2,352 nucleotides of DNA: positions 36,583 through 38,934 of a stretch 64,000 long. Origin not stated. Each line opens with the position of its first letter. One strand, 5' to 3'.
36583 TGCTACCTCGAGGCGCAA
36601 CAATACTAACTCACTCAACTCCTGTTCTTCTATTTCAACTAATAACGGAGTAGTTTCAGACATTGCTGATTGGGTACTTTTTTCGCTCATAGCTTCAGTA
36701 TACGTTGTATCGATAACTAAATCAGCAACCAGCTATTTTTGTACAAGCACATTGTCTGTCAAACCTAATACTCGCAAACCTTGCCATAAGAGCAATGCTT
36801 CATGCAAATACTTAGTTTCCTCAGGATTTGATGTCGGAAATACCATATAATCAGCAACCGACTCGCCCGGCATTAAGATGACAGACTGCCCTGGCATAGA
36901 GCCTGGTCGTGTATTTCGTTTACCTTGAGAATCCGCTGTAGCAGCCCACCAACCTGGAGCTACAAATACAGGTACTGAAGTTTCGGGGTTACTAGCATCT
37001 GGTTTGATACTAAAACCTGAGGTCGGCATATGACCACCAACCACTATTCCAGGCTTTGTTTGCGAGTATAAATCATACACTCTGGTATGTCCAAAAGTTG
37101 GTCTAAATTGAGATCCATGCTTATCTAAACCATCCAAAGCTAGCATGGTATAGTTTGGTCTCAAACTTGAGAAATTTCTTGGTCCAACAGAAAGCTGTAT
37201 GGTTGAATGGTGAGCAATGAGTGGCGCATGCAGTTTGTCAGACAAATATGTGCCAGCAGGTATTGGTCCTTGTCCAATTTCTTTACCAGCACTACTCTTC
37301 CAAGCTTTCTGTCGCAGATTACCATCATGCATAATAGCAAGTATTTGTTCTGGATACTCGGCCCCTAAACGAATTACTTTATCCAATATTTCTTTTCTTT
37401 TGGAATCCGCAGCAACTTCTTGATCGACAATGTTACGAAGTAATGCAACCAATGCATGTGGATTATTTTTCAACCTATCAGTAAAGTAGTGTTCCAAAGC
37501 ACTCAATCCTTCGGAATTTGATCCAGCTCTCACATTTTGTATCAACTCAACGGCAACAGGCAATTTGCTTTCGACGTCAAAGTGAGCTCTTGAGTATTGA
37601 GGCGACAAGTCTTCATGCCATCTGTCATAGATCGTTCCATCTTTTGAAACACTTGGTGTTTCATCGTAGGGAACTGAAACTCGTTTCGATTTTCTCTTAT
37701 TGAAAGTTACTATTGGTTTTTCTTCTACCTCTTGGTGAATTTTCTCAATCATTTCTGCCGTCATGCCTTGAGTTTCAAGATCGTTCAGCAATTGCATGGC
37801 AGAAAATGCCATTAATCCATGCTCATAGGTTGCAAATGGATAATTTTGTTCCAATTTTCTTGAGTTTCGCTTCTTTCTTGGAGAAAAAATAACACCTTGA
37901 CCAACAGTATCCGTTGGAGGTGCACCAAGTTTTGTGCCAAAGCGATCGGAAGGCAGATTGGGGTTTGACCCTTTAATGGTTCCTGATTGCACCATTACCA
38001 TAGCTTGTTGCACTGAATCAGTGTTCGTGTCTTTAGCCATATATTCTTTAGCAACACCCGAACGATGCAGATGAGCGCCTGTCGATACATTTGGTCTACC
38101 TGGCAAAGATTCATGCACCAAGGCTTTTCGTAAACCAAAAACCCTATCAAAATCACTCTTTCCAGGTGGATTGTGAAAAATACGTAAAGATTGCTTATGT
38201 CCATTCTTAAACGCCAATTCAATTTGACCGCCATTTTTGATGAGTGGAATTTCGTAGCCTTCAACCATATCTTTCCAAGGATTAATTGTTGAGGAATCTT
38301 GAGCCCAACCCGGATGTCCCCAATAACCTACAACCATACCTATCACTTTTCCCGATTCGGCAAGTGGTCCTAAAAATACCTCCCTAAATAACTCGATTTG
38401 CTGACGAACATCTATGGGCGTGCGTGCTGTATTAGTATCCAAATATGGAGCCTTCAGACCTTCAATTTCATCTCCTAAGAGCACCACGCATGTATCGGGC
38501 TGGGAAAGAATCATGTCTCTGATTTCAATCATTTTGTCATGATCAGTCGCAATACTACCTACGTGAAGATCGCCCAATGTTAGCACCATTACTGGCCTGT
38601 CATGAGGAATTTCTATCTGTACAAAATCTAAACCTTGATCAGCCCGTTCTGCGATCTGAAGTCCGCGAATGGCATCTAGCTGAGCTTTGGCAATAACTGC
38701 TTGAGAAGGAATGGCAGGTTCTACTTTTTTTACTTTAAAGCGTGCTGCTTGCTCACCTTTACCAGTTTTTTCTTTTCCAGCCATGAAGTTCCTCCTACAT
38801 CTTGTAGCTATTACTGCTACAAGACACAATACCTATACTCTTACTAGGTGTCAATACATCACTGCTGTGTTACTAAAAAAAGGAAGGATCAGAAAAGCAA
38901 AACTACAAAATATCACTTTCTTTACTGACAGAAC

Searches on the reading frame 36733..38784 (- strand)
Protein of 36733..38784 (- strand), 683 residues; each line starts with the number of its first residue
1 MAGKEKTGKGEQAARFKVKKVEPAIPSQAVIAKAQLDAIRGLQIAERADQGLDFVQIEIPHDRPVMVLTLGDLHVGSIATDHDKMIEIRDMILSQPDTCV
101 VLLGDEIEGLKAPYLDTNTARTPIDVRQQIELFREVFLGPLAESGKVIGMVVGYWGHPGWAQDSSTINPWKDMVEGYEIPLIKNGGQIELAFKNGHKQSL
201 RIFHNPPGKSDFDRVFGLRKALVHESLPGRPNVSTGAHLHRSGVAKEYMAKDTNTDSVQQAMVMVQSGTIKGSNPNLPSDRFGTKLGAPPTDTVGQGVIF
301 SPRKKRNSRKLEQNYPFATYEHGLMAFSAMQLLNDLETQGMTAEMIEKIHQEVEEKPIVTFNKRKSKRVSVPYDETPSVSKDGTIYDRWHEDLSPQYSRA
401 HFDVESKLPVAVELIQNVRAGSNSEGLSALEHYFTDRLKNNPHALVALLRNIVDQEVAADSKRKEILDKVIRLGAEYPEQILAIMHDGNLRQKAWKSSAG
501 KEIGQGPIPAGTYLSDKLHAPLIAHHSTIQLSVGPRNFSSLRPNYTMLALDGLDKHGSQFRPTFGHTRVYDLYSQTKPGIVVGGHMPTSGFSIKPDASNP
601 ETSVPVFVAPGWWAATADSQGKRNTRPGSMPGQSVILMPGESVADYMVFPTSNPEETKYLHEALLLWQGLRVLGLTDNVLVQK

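Call 3: search_protein_families(library=pfam, proteins=[window:36733-38784:-], max_evalue=0.1)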
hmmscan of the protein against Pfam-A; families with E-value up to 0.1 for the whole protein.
window:36733-38784:- (683 aa): 0 families

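Call 4: search_protein_families(library=padloc, proteins=[window:36733-38784:-], max_evalue=0.1)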
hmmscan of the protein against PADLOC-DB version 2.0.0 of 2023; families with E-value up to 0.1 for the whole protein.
window:36733-38784:- (683 aa): 1 family
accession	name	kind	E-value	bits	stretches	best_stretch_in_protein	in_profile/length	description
PDLC04505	PDC-M19A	-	0.015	12.8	1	309-385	34-110/294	-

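Call 8: find_homologous_proteins(query=window:36733-38784:-)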
Query window:36733-38784:- (683 aa): 58 proteins with E <= 0.001 among 8000 candidates.
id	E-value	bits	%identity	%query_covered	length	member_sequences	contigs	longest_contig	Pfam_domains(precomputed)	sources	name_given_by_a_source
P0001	0.0e+0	1564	100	100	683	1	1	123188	-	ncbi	-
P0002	0.0e+0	1322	82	100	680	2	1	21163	-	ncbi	-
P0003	7.5e-276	935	60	99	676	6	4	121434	-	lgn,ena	-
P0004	3.4e-258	876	56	99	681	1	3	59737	-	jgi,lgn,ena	-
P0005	1.7e-257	874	58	99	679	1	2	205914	-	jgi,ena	jgi:hypothetical protein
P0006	2.4e-256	870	58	97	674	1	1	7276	-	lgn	-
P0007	1.1e-253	862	56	99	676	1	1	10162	-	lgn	-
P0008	2.3e-236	804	54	95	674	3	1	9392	-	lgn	-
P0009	3.0e-214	731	50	97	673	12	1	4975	-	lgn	-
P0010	8.9e-214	730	48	97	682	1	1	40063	-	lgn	-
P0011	2.2e-213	728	50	97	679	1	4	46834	-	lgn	-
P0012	1.9e-212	725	49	98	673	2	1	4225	-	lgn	-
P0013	2.1e-201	689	49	99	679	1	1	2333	-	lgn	-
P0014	4.6e-185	635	47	98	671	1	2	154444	-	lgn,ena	-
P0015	5.7e-183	628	46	98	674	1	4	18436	-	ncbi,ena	-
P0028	1.4e-167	577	44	97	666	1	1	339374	-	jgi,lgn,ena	-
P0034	1.3e-162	561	42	98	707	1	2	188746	-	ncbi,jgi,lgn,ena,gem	jgi:hypothetical protein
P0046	6.6e-152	525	40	98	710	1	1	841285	-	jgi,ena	-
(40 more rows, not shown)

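Call 10: find_encoding_contigs(protein=P0046, flank=8000, max_places=2)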
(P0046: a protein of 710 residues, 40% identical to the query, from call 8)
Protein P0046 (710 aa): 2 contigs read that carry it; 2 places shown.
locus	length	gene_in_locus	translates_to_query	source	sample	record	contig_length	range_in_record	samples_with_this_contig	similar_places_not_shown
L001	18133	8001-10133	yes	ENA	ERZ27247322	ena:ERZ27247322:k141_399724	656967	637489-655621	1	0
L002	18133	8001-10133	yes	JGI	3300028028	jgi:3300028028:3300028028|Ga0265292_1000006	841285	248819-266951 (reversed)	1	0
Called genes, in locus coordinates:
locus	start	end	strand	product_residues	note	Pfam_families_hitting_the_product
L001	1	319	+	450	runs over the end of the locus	PF01134:GIDA (faint), PF03486:HI0933_like (faint), PF07992:Pyr_redox_2 (faint), PF21688:FAD-depend_C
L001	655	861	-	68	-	-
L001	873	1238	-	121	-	-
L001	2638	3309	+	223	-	PF03161:LAGLIDADG_2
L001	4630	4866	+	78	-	-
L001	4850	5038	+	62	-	-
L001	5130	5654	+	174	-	PF03412:Peptidase_C39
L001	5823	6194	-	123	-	-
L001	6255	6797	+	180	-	-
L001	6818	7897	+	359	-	PF01207:Dus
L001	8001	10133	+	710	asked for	-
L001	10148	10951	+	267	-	-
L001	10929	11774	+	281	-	PF01966:HD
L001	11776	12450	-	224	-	PF00753:Lactamase_B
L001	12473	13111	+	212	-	PF00702:Hydrolase, PF12710:HAD (weak), PF13419:HAD_2, PF13242:Hydrolase_like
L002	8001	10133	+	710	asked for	-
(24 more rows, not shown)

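Call 11: find_encoding_contigs(protein=P0028, flank=8000, max_places=2)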
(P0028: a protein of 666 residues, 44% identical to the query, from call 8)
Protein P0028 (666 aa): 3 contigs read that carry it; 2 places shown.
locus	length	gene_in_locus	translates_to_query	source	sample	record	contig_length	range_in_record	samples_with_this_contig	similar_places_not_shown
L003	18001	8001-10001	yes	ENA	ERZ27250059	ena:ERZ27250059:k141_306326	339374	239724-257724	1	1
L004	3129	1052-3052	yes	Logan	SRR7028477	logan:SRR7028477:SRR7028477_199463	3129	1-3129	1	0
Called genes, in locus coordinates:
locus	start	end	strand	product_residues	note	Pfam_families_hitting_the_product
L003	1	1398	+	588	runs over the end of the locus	PF08486:SpoIID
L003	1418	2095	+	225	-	-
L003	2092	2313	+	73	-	PF18901:DUF5657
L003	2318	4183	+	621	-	-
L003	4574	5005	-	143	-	PF01668:SmpB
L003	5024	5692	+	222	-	PF18912:DZR_2 (weak), PF00156:Pribosyltran (weak)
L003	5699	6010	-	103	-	-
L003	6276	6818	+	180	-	-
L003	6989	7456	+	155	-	PF00293:NUDIX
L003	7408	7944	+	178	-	PF00293:NUDIX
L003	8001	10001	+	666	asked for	-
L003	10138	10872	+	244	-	-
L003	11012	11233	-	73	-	PF02597:ThiS (weak)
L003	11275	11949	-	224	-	PF00899:ThiF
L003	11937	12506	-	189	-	-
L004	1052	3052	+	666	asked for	-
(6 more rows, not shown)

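Call 12: find_encoding_contigs(protein=P0003, flank=8000, max_places=1)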
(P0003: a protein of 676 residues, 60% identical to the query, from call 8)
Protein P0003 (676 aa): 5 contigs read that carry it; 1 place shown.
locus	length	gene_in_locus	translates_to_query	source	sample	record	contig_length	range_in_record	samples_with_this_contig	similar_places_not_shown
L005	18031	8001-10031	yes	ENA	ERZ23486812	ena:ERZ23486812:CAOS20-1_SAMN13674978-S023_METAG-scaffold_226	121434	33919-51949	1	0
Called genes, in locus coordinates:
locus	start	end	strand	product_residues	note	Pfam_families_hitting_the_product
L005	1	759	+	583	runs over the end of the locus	PF01558:POR, PF01855:POR_N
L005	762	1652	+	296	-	PF02775:TPP_enzyme_C, PF12367:PFO_beta_C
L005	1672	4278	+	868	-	PF00690:Cation_ATPase_N, PF00122:E1-E2_ATPase, PF00702:Hydrolase, PF13246:Cation_ATPase, PF08282:Hydrolase_3 (faint), PF00689:Cation_ATPase_C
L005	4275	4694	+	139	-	PF04120:Iron_permease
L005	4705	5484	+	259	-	-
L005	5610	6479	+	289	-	PF12705:PDDEXK_1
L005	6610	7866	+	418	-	PF03600:CitMHS, PF07158:MatC_N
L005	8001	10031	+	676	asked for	-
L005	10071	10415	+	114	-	PF18910:DUF5665 (weak)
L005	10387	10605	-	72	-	-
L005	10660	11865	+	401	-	PF08442:ATP-grasp_2, PF24948:Citrate_synth_N, PF16114:Citrate_bind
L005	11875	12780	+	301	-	PF02629:CoA_binding, PF13380:CoA_binding_2, PF00549:Ligase_CoA, PF13607:Succ_CoA_lig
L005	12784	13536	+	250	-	PF00285:Citrate_synt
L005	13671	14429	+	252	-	PF01145:Band_7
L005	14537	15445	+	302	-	PF04018:VCA0040-like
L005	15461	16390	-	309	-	PF02492:cobW, PF03205:MobB (weak), PF07683:CobW_C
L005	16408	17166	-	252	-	PF06325:PrmA, PF05175:MTS, PF13847:Methyltransf_31, PF08241:Methyltransf_11 (faint), PF08242:Methyltransf_12, PF13649:Methyltransf_25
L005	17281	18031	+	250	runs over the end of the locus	PF02683:DsbD_TM, PF13386:DsbD_2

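Call 13: find_encoding_contigs(protein=P0005, flank=8000, max_places=1)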
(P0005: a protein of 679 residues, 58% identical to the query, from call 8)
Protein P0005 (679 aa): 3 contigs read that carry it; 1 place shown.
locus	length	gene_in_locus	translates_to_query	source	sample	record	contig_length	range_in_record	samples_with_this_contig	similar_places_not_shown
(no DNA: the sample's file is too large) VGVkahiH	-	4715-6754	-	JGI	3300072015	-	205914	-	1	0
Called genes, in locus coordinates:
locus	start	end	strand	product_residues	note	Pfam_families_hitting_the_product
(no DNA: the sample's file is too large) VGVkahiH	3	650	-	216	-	?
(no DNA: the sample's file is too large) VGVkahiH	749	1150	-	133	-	-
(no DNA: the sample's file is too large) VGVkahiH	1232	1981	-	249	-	-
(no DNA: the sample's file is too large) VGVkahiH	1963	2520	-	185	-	PF04542:Sigma70_r2, PF08281:Sigma70_r4_2, PF04545:Sigma70_r4 (weak)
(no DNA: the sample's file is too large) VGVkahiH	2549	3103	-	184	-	PF02518:HATPase_c, PF14501:HATPase_c_5 (weak)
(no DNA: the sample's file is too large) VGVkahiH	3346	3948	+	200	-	PF13399:LytR_C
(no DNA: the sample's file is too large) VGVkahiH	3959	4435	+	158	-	PF07963:N_methyl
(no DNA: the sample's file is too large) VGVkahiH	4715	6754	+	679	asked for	-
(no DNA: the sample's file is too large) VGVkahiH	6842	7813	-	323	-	-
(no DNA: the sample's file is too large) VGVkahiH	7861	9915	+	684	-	PF00082:Peptidase_S8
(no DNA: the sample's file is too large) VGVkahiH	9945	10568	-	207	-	PF00881:Nitroreductase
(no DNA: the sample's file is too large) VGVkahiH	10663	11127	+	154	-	PF01243:PNPOx_N, PF16242:Pyrid_ox_like (weak)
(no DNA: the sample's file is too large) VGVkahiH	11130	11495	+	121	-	PF00072:Response_reg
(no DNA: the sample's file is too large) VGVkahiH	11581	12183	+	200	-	PF00081:Sod_Fe_N, PF02777:Sod_Fe_C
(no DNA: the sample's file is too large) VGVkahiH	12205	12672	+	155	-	PF00578:AhpC-TSA, PF08534:Redoxin, PF13911:AhpC-TSA_2 (weak)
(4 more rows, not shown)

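Call 14: find_encoding_contigs(protein=P0014, flank=8000, max_places=1)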
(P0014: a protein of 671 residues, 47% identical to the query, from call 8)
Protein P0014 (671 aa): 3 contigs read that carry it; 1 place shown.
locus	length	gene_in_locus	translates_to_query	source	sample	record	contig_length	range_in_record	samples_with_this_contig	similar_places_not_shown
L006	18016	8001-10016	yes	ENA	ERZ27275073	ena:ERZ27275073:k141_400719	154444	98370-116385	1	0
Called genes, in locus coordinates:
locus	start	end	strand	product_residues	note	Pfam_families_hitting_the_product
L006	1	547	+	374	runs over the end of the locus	PF03054:tRNA_Me_trans, PF20259:tRNA_Me_trans_M, PF20258:tRNA_Me_trans_C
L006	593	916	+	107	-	-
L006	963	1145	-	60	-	-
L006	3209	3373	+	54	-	-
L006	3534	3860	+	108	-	-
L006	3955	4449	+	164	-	-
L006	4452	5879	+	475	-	PF21722:Gly_rich_2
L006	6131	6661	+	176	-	PF03412:Peptidase_C39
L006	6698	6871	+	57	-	-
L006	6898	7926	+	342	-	PF01207:Dus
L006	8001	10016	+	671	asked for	-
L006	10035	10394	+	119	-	PF00072:Response_reg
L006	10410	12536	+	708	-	PF03924:CHASE, PF00989:PAS, PF08448:PAS_4, PF13188:PAS_8, PF13426:PAS_9, PF08447:PAS_3 (weak), PF00512:HisKA, PF02518:HATPase_c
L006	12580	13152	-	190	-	-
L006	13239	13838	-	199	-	PF00753:Lactamase_B, PF12706:Lactamase_B_2 (weak)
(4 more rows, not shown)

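Call 15: find_encoding_contigs(protein=P0034, flank=8000, max_places=1)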
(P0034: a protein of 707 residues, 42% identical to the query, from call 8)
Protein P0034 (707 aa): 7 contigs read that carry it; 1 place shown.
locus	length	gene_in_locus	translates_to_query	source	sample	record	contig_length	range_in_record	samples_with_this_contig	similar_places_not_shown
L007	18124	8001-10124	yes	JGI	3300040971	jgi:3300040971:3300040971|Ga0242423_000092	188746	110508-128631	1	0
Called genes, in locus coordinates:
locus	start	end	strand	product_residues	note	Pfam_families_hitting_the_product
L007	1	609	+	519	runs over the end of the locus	PF13231:PMT_2, PF14897:EpsG (weak), PF08409:TMTC_DUF1736 (faint)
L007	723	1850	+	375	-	PF03054:tRNA_Me_trans, PF20259:tRNA_Me_trans_M, PF20258:tRNA_Me_trans_C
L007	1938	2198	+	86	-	-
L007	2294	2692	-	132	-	-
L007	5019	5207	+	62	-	-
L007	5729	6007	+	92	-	-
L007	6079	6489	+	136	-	-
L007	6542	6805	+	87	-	-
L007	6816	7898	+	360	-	PF01207:Dus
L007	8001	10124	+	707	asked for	-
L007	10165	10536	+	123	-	PF00072:Response_reg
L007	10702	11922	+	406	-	PF13399:LytR_C (weak)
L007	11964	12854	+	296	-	PF00483:NTP_transferase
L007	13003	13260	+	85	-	PF18955:DUF5698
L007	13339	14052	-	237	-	-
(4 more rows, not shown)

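Call 18: search_solved_structures(query=A1, max_evalue=10, show_alignments=2)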
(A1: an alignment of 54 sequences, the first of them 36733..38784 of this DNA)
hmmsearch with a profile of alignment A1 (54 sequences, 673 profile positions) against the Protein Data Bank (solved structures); distinct sequences matched with E-value up to 10: 7.
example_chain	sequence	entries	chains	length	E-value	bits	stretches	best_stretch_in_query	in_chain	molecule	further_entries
3oe7_G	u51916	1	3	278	0.056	14.5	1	263-335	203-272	ATP synthase subunit gamma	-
2hld_G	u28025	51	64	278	0.13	13.3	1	263-335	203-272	ATP synthase gamma chain, mitochondrial | ATP SYNTHASE SUBUNIT GAMMA, MITOCHONDRIAL | ATP synthase subunit gamma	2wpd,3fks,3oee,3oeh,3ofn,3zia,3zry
2xok_G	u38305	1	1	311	0.13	13.3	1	263-335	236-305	ATP SYNTHASE SUBUNIT GAMMA, MITOCHONDRIAL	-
8f2k_G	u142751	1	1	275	0.14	13.2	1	263-335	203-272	ATP synthase subunit gamma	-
8fkj_G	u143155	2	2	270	0.15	13.2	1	263-335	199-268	ATP synthase subunit gamma | ATP synthase subunit gamma, mitochondrial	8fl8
8f39_G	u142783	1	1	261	0.21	12.7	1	263-335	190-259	ATP synthase subunit gamma, mitochondrial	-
8f29_G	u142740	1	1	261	0.22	12.6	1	263-335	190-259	ATP synthase subunit gamma, mitochondrial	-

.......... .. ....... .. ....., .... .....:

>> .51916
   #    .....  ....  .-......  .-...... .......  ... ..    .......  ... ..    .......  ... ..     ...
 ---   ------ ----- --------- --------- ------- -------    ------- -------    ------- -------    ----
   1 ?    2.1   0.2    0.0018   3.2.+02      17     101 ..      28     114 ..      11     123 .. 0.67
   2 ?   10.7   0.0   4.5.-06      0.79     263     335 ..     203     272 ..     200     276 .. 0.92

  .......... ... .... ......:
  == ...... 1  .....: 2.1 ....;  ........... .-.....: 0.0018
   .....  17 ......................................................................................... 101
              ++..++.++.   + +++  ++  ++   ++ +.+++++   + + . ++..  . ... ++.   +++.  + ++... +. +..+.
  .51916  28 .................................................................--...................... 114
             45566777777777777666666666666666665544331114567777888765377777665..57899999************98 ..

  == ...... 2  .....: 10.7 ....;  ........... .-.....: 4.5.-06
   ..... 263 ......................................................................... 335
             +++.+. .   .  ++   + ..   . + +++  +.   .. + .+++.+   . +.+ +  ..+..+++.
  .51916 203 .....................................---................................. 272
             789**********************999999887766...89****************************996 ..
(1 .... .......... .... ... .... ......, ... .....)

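Call 21: search_protein_families(library=ncbifam, proteins=[window:36733-38784:-], max_evalue=0.1)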
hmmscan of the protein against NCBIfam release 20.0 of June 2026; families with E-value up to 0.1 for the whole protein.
window:36733-38784:- (683 aa): 0 families

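Call 22: search_protein_families(library=phrogs, proteins=[window:36733-38784:-], max_evalue=0.1)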
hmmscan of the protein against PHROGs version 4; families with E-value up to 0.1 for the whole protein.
window:36733-38784:- (683 aa): 2 families
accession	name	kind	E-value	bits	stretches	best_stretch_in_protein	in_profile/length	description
phrog_7339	-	DNA, RNA and nucleotide metabolism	4.7e-16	59.9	1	37-265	3-221/263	DNA repair exonuclease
phrog_284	-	DNA, RNA and nucleotide metabolism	0.013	15.4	0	88-138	168-219/398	exonuclease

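Call 30: predict_structure(alignment_id=A1)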
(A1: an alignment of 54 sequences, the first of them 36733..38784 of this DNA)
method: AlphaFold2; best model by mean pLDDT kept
length: 683 residues; sequences in the alignment: 54
mean_pLDDT: 90.0   pTM: 0.90
mean pLDDT of the five models: 90.0, 89.4, 87.9, 88.0, 87.0
residues with pLDDT >= 90: 497; 70-90: 129; 50-70: 44; < 50: 13
segments of 3 or more residues with pLDDT < 50: 1-3, 7-13
pLDDT, mean of each block of 10 residues (from residue 1): 45 61 85 94 88 96 96 90 96 97 88 68 87 96 97 65 77 93 95 95 91 94 88 93 95 81 96 88 84 95 78 94 97 94 96 97 96 87 57 94 98 97 95 94 97 96 96 94 97 92 86 96 97 87 97 92 96 96 95 95 97 85 80 97 96 95 98 88 55
secondary structure, 60 per line:
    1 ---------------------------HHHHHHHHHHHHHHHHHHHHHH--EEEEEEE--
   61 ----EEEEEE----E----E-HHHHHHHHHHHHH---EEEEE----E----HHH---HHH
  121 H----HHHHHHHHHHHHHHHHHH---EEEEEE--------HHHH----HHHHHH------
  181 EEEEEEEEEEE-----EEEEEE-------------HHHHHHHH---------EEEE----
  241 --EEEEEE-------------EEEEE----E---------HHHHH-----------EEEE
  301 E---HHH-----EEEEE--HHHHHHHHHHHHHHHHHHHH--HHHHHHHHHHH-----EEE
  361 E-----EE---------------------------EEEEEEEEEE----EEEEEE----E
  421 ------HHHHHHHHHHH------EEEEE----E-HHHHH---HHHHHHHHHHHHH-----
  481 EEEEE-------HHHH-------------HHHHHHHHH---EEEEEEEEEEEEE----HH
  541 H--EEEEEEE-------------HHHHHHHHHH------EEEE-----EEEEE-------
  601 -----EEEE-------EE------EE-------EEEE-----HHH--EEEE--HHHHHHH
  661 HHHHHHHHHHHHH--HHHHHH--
elements in order: H28-49 E52-58 E65-70 H82-94 E98-102 H118-121 H126-143 E147-152 H161-164 H169-174 E181-191 E197-202 H216-223 E233-236 E243-248 E262-266 H281-285 E297-301 E313-317 H320-339 H342-352 E358-361 E396-405 E410-415 H427-437 E444-448 H455-459 H463-475 E481-485 H493-496 H510-518 E522-534 E544-550 H564-573 E580-583 E589-593 E606-609 E634-637 E648-651 H654-673 H676-681

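Call 32: search_protein_representatives(alignment_id=A1)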
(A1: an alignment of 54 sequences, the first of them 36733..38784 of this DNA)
Query: 54 sequences, 673 profile positions. Proteins with E-value up to 0.001 (for the whole library): 1050; up to 1e-10: 214; up to 1e-30: 92. The best 150 are listed.
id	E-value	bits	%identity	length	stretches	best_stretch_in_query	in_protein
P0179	0.0e+00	1121.5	-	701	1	5-672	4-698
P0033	0.0e+00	1035.9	-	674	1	1-669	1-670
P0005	0.0e+00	1022.9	-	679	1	7-669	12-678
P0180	4.1e-288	973.4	-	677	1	3-672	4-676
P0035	6.1e-279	943.1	-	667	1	5-671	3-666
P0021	6.0e-270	913.3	-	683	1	6-671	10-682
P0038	3.4e-269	910.8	-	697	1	8-670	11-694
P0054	1.4e-232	789.9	-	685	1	4-672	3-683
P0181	5.9e-231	784.5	-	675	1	5-666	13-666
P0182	7.1e-225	764.4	-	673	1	21-665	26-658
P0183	3.9e-224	761.9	-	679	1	5-672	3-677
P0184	4.6e-205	698.9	-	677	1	18-671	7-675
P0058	2.2e-204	696.7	-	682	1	3-660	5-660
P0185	1.1e-194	664.6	-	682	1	1-670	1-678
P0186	2.4e-184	630.5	-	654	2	21-354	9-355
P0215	1.5e-99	350.2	-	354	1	316-670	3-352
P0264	1.2e-29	119.3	-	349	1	27-312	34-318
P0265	1.4e-26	109.1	-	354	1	31-322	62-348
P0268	6.9e-24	100.2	-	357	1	41-316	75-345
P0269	2.7e-23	98.3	-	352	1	29-295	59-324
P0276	4.8e-18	80.9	-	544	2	47-188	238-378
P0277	5.2e-18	80.8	-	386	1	28-267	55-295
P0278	6.8e-18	80.4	-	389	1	20-261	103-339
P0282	3.1e-17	78.2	-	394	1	25-280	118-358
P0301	6.8e-15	70.5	-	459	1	27-259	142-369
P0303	8.1e-15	70.2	-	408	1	27-325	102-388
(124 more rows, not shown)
